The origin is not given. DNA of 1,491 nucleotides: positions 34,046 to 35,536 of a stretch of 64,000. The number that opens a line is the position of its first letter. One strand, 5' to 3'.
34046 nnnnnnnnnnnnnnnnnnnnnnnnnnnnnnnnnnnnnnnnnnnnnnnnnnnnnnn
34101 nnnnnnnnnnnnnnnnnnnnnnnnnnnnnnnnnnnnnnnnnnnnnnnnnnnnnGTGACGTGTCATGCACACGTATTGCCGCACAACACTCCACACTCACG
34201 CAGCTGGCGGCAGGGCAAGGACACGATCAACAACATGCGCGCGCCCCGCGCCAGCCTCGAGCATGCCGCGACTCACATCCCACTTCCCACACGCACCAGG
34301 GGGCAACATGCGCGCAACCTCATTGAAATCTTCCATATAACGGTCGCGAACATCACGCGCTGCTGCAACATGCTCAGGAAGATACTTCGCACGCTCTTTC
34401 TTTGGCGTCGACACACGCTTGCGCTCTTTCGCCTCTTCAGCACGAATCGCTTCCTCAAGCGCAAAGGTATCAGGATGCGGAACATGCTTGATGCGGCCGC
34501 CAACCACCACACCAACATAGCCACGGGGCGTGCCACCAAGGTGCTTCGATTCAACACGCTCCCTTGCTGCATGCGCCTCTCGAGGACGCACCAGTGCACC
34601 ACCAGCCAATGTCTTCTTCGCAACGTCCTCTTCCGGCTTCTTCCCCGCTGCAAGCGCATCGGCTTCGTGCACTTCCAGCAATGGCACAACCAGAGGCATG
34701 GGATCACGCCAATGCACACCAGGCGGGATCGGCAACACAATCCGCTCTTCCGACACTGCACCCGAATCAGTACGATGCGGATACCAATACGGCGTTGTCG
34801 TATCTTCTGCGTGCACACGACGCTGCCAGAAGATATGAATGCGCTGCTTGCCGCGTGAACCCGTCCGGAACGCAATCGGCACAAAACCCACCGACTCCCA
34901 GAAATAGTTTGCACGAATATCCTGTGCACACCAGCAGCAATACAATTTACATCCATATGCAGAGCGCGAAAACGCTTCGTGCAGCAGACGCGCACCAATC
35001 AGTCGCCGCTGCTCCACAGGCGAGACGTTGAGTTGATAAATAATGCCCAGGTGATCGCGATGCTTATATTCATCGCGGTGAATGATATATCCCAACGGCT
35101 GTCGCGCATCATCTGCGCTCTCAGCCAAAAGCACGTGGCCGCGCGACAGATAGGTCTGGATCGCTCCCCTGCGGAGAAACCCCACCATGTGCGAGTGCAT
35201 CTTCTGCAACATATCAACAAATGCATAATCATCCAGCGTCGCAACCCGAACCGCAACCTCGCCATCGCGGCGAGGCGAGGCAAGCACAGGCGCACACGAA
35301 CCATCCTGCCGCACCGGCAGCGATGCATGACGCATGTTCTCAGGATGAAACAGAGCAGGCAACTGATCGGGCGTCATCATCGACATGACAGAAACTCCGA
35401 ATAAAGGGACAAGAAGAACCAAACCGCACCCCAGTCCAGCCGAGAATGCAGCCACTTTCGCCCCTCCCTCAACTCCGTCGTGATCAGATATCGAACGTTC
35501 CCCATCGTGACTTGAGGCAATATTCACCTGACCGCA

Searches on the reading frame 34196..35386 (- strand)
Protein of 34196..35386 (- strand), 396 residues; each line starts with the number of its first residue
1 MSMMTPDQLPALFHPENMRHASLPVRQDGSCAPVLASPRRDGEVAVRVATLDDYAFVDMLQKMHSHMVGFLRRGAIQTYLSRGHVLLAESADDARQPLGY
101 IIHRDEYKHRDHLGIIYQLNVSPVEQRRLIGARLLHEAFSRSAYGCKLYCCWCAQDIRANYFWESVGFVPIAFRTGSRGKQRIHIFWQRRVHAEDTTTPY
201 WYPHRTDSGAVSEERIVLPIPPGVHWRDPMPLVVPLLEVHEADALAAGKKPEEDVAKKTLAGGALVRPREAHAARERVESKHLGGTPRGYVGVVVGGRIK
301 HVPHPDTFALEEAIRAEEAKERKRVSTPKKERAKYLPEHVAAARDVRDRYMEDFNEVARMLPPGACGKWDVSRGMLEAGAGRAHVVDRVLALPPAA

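Call 9: search_protein_families(library=pfam, proteins=[window:34196-35386:-], max_evalue=0.01)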
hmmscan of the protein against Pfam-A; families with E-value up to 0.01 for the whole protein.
window:34196-35386:- (396 aa): 2 families
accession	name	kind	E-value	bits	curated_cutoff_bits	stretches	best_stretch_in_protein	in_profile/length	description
PF13508.13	Acetyltransf_7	-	2.4e-05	25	27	1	83-169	3-83/84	Acetyltransferase (GNAT) domain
PF00583.31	Acetyltransf_1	-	0.0081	16.9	20.7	0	84-168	34-116/116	Acetyltransferase (GNAT) family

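Call 16: find_related_loci(query=window:34196-35386:-, collection=genome_contigs, flank=6000)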
Query window:34196-35386:- (396 aa) in genome_contigs; peptide patterns used: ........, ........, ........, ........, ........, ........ (x = any residue, [..] = any of these).
102 stretches matched a pattern; 73 encode a relative of the query (tblastn E <= 1e-3); 73 distinct loci.
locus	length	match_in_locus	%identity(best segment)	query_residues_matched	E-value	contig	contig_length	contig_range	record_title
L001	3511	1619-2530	44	40-375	5e-85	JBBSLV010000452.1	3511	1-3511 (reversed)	MAG: Tepidisphaerales bacterium isolate LS5_sbin.11 LS5_sbin.11_K_904177_L_3511_cov_32.0059, whole genome shotgun sequen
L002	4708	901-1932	41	44-394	8e-84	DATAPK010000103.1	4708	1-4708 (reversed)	MAG TPA_asm: Tepidisphaeraceae bacterium isolate SMAG_U5439 k141_1766182, whole genome shotgun sequence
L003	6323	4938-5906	42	44-372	2e-83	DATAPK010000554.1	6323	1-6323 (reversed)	MAG TPA_asm: Tepidisphaeraceae bacterium isolate SMAG_U5439 k141_6520335, whole genome shotgun sequence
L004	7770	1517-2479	42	22-382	2e-81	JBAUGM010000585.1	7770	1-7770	MAG: Tepidisphaeraceae bacterium isolate MFD04987_ilm_asm_bin10 k127_272236, whole genome shotgun sequence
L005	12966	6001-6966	43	44-396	6e-81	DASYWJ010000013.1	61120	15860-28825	MAG TPA_asm: Tepidisphaeraceae bacterium isolate SMAG_U6278 k141_152096, whole genome shotgun sequence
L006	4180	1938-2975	41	40-380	1e-80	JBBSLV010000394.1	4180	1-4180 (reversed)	MAG: Tepidisphaerales bacterium isolate LS5_sbin.11 LS5_sbin.11_K_9246_L_4180_cov_16.0000, whole genome shotgun sequence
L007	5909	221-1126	42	43-392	2e-79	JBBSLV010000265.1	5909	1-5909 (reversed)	MAG: Tepidisphaerales bacterium isolate LS5_sbin.11 LS5_sbin.11_K_647903_L_5909_cov_13.0000, whole genome shotgun sequen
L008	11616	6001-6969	40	27-375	7e-79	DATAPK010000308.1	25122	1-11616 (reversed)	MAG TPA_asm: Tepidisphaeraceae bacterium isolate SMAG_U5439 k141_2789994, whole genome shotgun sequence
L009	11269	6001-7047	40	32-393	3e-78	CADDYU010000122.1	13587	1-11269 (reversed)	Methylococcaceae bacterium isolate 8 genome assembly, contig: NODE_3204_length_13587_cov_9.663744, whole genome shotgun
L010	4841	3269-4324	41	44-383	2e-78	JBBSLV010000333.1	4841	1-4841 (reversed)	MAG: Tepidisphaerales bacterium isolate LS5_sbin.11 LS5_sbin.11_K_211166_L_4841_cov_11.0000, whole genome shotgun sequen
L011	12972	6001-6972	43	43-375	3e-78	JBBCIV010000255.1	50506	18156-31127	MAG: Phycisphaerae bacterium isolate MAG_CPA_08 P10A_000000049412, whole genome shotgun sequence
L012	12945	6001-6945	42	18-373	1e-77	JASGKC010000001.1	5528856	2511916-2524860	MAG: Tepidisphaeraceae bacterium isolate 5N537 JMF-2111-06-0005.ont.bin.537_0, whole genome shotgun sequence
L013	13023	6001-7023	40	30-391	2e-77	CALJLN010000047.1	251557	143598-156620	MAG TPA_asm: uncultured Phycisphaerales bacterium isolate SRR1506987_bin.29_CONCOCT_v1.1_MAG genome assembly, contig: ER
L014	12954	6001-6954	40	32-390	3e-77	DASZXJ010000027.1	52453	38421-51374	MAG TPA_asm: Tepidisphaeraceae bacterium isolate SMAG_U6180 k141_346521, whole genome shotgun sequence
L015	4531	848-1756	42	36-375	3e-77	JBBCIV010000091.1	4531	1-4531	MAG: Phycisphaerae bacterium isolate MAG_CPA_08 P10A_000000029966, whole genome shotgun sequence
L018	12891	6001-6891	41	44-375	6e-76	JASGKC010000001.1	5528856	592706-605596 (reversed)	MAG: Tepidisphaeraceae bacterium isolate 5N537 JMF-2111-06-0005.ont.bin.537_0, whole genome shotgun sequence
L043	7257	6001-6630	51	42-235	9e-68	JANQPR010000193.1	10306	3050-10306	MAG: Phycisphaera sp. isolate IP29b_bin.17 k99_3629422, whole genome shotgun sequence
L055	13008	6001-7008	37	44-355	3e-63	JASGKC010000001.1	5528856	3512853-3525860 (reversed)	MAG: Tepidisphaeraceae bacterium isolate 5N537 JMF-2111-06-0005.ont.bin.537_0, whole genome shotgun sequence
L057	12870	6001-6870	40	44-291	1e-62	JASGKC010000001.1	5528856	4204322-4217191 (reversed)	MAG: Tepidisphaeraceae bacterium isolate 5N537 JMF-2111-06-0005.ont.bin.537_0, whole genome shotgun sequence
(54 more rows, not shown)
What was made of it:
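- Closest known: Type II plasmid centromeres. Different: The locus is chromosomal and the cassette occurs in several copies per genome (call 16).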

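Call 23: search_protein_families(library=phrogs, proteins=[L057:4547-5350:+, L057:5938-6954:+, L057:2517-3188:+, L057:3191-3940:+, window:34196-35386:-], max_evalue=0.01)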
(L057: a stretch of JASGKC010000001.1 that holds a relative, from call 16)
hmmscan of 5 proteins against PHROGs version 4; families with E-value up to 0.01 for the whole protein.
L057:4547-5350:+ (267 aa): 0 families

L057:5938-6954:+ (338 aa): 1 family
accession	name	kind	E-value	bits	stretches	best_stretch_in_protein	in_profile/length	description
phrog_1249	-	other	1.2e-07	32.7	1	99-179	70-155/180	acetyltransferase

L057:2517-3188:+ (223 aa): 0 families

L057:3191-3940:+ (249 aa): 0 families

window:34196-35386:- (396 aa): 1 family
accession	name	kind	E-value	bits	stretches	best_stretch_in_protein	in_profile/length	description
phrog_3810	-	other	0.0032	18.5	1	66-169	41-143/155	acetyltransferase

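Call 24: search_protein_families(library=pfam, proteins=[L057:4547-5350:+, L057:5938-6954:+, L057:2517-3188:+, L057:3191-3940:+, L057:5140-5853:+], max_evalue=0.05)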
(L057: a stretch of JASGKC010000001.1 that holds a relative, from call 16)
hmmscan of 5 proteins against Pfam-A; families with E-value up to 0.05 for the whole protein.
L057:4547-5350:+ (267 aa): 0 families

L057:5938-6954:+ (338 aa): 2 families
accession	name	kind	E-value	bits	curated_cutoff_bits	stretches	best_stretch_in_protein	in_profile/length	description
PF13508.13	Acetyltransf_7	-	8.8e-05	23.2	27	1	112-171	27-83/84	Acetyltransferase (GNAT) domain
PF00583.31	Acetyltransf_1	-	0.00098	19.8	20.7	1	97-170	42-116/116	Acetyltransferase (GNAT) family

L057:2517-3188:+ (223 aa): 0 families

L057:3191-3940:+ (249 aa): 1 family
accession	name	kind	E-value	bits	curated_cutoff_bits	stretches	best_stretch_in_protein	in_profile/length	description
PF13643.11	DUF4145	-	0.002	18.6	23.1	1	131-225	5-80/88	Domain of unknown function (DUF4145)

L057:5140-5853:+ (237 aa): 0 families

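Call 31: search_solved_structures(query=window:34196-35386:-, max_evalue=1)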
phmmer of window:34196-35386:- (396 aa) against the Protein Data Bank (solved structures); distinct sequences matched with E-value up to 1: 0.

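Call 32: search_solved_structures(query=L057:4547-5350:+, max_evalue=1)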
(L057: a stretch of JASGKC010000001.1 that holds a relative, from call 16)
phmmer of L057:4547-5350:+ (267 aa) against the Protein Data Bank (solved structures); distinct sequences matched with E-value up to 1: 0.
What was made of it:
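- Tried and rejected: Nothing for GNAT or P221 (calls 31, 32).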

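Call 35: find_homologous_proteins(query=window:34196-35386:-, max_evalue=1e-10)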
Query window:34196-35386:- (396 aa): 756 proteins with E <= 1e-10 among 8000 candidates; the best 120 are listed.
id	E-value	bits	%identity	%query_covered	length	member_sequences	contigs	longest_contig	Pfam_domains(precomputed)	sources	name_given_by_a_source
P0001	3.2e-270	914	100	100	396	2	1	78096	-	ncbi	ncbi:MAG: hypothetical protein ACR2GY_13285 [Phycisphaerales bacterium]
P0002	5.9e-108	380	52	97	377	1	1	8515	-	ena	-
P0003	1.4e-107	379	52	87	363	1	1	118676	-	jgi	jgi:GNAT superfamily N-acetyltransferase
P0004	1.3e-106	375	48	85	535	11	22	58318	-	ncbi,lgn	-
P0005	1.5e-105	372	53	85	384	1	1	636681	-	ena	-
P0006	4.7e-105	370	50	91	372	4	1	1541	-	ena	-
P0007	5.5e-105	370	54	84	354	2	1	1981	-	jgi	jgi:hypothetical protein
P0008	5.7e-103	363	49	89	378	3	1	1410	-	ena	-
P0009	5.8e-103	363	51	88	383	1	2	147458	-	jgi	jgi:hypothetical protein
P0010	3.0e-102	361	50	85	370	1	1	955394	-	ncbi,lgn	ncbi:MAG: hypothetical protein ACF8PN_02670 [Phycisphaerales bacterium]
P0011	6.0e-102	360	49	86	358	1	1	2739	-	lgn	-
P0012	7.5e-102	360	46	86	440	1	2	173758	-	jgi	jgi:hypothetical protein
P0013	1.0e-101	359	53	85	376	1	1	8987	-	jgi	-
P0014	1.5e-101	359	50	88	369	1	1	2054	PF13508.14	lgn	-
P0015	5.3e-101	357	50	89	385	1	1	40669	-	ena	-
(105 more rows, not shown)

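Call 36: find_encoding_contigs(protein=P0005, flank=6000, max_places=2)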
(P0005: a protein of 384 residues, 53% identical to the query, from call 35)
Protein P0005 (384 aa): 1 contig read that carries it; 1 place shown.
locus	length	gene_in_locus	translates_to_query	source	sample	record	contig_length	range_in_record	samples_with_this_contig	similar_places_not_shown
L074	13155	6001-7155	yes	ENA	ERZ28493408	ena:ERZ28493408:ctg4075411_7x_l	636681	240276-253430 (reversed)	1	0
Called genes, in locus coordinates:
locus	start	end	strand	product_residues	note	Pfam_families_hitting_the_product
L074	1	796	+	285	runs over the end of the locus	PF02086:MethyltransfD12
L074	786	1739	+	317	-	PF02195:ParB_N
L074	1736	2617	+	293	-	-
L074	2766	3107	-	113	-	-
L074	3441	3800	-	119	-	-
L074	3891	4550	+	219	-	-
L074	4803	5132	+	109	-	-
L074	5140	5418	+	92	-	-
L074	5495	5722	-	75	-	-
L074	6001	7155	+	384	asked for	-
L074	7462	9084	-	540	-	PF00072:Response_reg, PF02518:HATPase_c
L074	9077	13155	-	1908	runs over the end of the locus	PF00672:HAMP, PF18947:HAMP_2, PF00672:HAMP, PF00672:HAMP, PF18947:HAMP_2, PF00672:HAMP, PF00672:HAMP, PF00672:HAMP, +18 more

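Call 37: find_encoding_contigs(protein=P0003, flank=6000, max_places=2)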
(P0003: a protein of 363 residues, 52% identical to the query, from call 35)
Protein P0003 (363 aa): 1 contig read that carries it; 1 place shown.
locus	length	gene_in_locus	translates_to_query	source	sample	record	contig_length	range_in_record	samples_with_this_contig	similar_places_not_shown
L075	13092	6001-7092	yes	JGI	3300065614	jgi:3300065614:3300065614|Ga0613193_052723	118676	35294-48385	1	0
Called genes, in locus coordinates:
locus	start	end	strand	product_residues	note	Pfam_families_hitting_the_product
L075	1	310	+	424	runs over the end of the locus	-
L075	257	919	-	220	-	-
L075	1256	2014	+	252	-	-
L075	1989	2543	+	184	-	PF04343:DUF488, PF22751:DUF488-N3a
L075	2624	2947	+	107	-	-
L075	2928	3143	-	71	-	-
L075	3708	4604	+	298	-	-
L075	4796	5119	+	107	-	-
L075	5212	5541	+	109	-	-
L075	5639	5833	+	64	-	-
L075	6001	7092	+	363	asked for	-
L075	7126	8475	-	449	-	PF10282:Lactonase (weak)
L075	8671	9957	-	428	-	PF11949:DUF3466 (faint)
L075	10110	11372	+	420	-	-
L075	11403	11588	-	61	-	-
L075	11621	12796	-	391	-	PF01546:Peptidase_M20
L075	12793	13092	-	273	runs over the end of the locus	PF00696:AA_kinase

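Call 38: find_encoding_contigs(protein=P0010, flank=6000, max_places=2)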
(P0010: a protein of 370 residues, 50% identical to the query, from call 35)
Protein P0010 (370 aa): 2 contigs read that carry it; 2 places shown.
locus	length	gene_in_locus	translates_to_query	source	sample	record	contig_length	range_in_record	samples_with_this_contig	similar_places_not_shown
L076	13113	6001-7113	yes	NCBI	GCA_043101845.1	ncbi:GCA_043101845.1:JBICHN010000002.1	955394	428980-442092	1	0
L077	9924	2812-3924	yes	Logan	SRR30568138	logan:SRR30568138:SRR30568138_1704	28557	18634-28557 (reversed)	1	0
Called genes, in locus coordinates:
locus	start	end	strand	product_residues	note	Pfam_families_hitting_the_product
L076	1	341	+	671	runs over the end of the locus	PF13588:HSDR_N_2, PF02384:N6_Mtase, PF01170:UPF0020 (faint), PF20473:MmeI_Mtase (weak), PF07669:Eco57I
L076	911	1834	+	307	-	PF01420:Methylase_S (weak)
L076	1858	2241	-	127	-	-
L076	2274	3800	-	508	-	PF13576:Pentapeptide_3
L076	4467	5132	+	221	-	-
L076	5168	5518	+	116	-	-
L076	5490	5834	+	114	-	-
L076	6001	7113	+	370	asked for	-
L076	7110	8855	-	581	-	PF13517:FG-GAP_3 (faint), PF01839:FG-GAP (weak)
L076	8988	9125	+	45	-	-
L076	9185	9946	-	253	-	PF10137:CAP12-PCTIR_TIR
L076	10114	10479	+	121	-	PF08334:T2SSG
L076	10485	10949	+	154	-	PF07963:N_methyl (weak)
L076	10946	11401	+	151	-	-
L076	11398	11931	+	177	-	PF07963:N_methyl (weak)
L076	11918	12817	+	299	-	-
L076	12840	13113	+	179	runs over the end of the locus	-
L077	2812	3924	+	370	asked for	-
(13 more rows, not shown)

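Call 43: search_protein_families(library=padloc, proteins=[window:34196-35386:-, L076:4467-5132:+, L076:5168-5518:+, L076:5490-5834:+, L076:6001-7113:+, L074:4803-5132:+, L074:5140-5418:+], max_evalue=0.01)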
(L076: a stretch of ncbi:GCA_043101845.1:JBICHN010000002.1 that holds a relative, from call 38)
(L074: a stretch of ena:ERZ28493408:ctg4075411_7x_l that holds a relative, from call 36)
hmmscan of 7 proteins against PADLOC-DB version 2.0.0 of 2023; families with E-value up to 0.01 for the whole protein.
window:34196-35386:- (396 aa): 0 families

L076:4467-5132:+ (221 aa): 0 families

L076:5168-5518:+ (116 aa): 0 families

L076:5490-5834:+ (114 aa): 0 families

L076:6001-7113:+ (370 aa): 1 family
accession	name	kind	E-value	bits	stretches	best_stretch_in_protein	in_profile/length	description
PDLC04420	PDC-M11A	-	0.00063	16.8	1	16-91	30-101/376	-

L074:4803-5132:+ (109 aa): 0 families

L074:5140-5418:+ (92 aa): 0 families

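Call 44: search_protein_families(library=pfam, proteins=[L076:4467-5132:+, L076:5168-5518:+, L076:5490-5834:+, L074:4803-5132:+, L074:5140-5418:+, L075:3708-4604:+, L075:4796-5119:+, L075:5212-5541:+, L075:5639-5833:+], max_evalue=0.05)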
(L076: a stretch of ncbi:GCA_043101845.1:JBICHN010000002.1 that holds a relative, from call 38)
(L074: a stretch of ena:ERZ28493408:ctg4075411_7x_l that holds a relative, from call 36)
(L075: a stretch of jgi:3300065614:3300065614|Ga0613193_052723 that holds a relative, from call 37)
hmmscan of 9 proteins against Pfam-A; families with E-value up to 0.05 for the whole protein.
L076:4467-5132:+ (221 aa): 0 families

L076:5168-5518:+ (116 aa): 0 families

L076:5490-5834:+ (114 aa): 0 families

L074:4803-5132:+ (109 aa): 0 families

L074:5140-5418:+ (92 aa): 0 families

L075:3708-4604:+ (298 aa): 0 families

L075:4796-5119:+ (107 aa): 0 families

L075:5212-5541:+ (109 aa): 0 families

L075:5639-5833:+ (64 aa): 0 families

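Call 53: predict_structure(alignment_id=A1)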
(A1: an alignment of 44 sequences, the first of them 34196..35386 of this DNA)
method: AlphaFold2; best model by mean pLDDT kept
length: 396 residues; sequences in the alignment: 44
mean_pLDDT: 65.7   pTM: 0.53
mean pLDDT of the five models: 65.7, 64.6, 63.0, 60.5, 59.7
residues with pLDDT >= 90: 62; 70-90: 91; 50-70: 135; < 50: 108
segments of 3 or more residues with pLDDT < 50: 1-5, 8-34, 205-214, 231-237, 251-261, 267-277, 366-382, 384-396
pLDDT, mean of each block of 10 residues (from residue 1): 42 43 37 54 90 97 84 95 96 92 75 82 87 90 79 65 79 64 74 73 52 55 63 49 56 45 48 48 64 72 68 69 62 65 69 59 51 44 43 37
secondary structure, 60 per line:
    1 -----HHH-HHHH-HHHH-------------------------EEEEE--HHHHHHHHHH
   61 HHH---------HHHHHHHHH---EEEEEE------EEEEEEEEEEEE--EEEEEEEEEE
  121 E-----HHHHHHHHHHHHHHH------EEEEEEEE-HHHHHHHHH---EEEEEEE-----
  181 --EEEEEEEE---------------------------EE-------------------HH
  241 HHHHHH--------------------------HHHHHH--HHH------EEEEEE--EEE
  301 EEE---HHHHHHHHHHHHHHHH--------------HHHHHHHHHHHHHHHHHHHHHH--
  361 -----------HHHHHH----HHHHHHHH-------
elements in order: H10-13 H15-18 E44-48 H51-63 H73-81 E85-90 E97-108 E111-121 H127-141 E148-155 H157-165 E169-175 E183-190 H239-246 H273-278 E290-295 E298-303 H307-322 H337-358 H372-377 H382-389

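Call 58: fold_search(model_id=the predicted structure, library=pdb)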
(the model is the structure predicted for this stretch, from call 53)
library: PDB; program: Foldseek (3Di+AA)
matches with E <= 10: 797; with E <= 0.001: 402
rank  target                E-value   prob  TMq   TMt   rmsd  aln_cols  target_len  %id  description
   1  9igl_D                2.0e-07  1.00  0.33  0.70   3.5       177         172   18  Crystal structure of P. syringae phosphinothricin acetyltransferase PSPTO_3321 in complex with L-phosphinothricin (released 2025-03-12)
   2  6o07_B                2.3e-07  1.00  0.32  0.58   9.2       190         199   12  Structure and mechanism of acetylation by the N-terminal dual enzyme NatA/Naa50 complex (released 2019-06-12)
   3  5c88_A                2.7e-07  1.00  0.32  0.76   3.7       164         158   16  Crystal structure of Ard1 N-terminal acetyltransferase from Sulfolobus solfataricus in monoclinic form (released 2016-01-13)
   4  9igk_A                2.9e-07  1.00  0.33  0.68   3.7       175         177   18  Crystal structure of P. syringae phosphinothricin acetyltransferase PSPTO_3321 (released 2025-03-12)
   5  3dr8_A                2.9e-07  1.00  0.32  0.67   4.3       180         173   14  Structure of yncA, a putative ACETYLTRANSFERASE from Salmonella typhimurium with its cofactor Acetyl-CoA (released 2008-08-12)
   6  9igk_B                3.2e-07  1.00  0.33  0.69   3.7       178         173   17  Crystal structure of P. syringae phosphinothricin acetyltransferase PSPTO_3321 (released 2025-03-12)
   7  9igk_C                3.2e-07  1.00  0.33  0.68   3.9       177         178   18  Crystal structure of P. syringae phosphinothricin acetyltransferase PSPTO_3321 (released 2025-03-12)
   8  2r8v                  3.8e-07  1.00  0.29  0.27   4.2       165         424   20  Native structure of N-acetylglutamate synthase from Neisseria gonorrhoeae (released 2008-01-15)
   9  5icw_D                3.8e-07  1.00  0.30  0.64   4.2       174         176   17  Crystal structure of human NatF (hNaa60) homodimer bound to Coenzyme A (released 2016-06-22)
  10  9igl_A                4.8e-07  1.00  0.33  0.69   3.8       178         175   17  Crystal structure of P. syringae phosphinothricin acetyltransferase PSPTO_3321 in complex with L-phosphinothricin (released 2025-03-12)
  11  9igl_C                5.1e-07  1.00  0.33  0.69   4.0       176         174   18  Crystal structure of P. syringae phosphinothricin acetyltransferase PSPTO_3321 in complex with L-phosphinothricin (released 2025-03-12)
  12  5dwn_B                5.1e-07  1.00  0.33  0.66   4.1       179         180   17  Crystal structure of Phosphinothricin N-acetyltransferase from Brucella ovis in complex with AcetylCoA <structure_deta (released 2015-10-28)
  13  5yag_A                5.4e-07  1.00  0.29  0.51   6.9       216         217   13  Crystal structure of mosquito arylalkylamine N-Acetyltransferase like 5b/spermine N-Acetyltransferase (released 2018-02-28)
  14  5dwn_C                5.7e-07  1.00  0.33  0.66   4.1       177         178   17  Crystal structure of Phosphinothricin N-acetyltransferase from Brucella ovis in complex with AcetylCoA <structure_deta (released 2015-10-28)
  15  5icw_C                6.4e-07  1.00  0.32  0.66   5.4       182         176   14  Crystal structure of human NatF (hNaa60) homodimer bound to Coenzyme A (released 2016-06-22)
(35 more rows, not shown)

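Call 75: search_protein_families(library=pfam, proteins=[L043:2354-3937:-, L043:3889-4761:-, L043:1807-2568:-, L012:3161-3901:+, L012:3565-4464:+, L075:1256-2014:+, L075:2624-2947:+], max_evalue=0.01)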
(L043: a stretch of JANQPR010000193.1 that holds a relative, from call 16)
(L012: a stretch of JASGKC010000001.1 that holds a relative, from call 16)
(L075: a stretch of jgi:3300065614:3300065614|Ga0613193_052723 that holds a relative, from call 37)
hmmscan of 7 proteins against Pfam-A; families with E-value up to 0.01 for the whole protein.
L043:2354-3937:- (527 aa): 0 families

L043:3889-4761:- (290 aa): 0 families

L043:1807-2568:- (253 aa): 0 families

L012:3161-3901:+ (246 aa): 0 families

L012:3565-4464:+ (299 aa): 0 families

L075:1256-2014:+ (252 aa): 0 families

L075:2624-2947:+ (107 aa): 0 families

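Call 77: find_related_loci(query=A1, collection=viral_contigs, flank=10000)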
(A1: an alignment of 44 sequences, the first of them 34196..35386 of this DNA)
Query A1 (396 aa) in viral_contigs; peptide patterns used: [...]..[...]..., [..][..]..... (x = any residue, [..] = any of these).
49 stretches matched a pattern; 1 encode a relative of the query (tblastn E <= 1e-3); 1 distinct loci.
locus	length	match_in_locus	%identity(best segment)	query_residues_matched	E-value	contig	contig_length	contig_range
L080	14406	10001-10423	30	30-168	4e-12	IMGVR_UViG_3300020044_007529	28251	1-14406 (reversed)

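Call 99: search_protein_families(library=ncbifam, proteins=[window:34196-35386:-], max_evalue=0.01)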
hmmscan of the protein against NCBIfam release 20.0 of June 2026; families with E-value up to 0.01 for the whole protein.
window:34196-35386:- (396 aa): 0 families
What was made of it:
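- No DNA-binding domain was recognised in any cassette protein by Pfam, PHROGs, PADLOC or NCBIfam (calls 9, 23, 24, 43, 44, 99).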
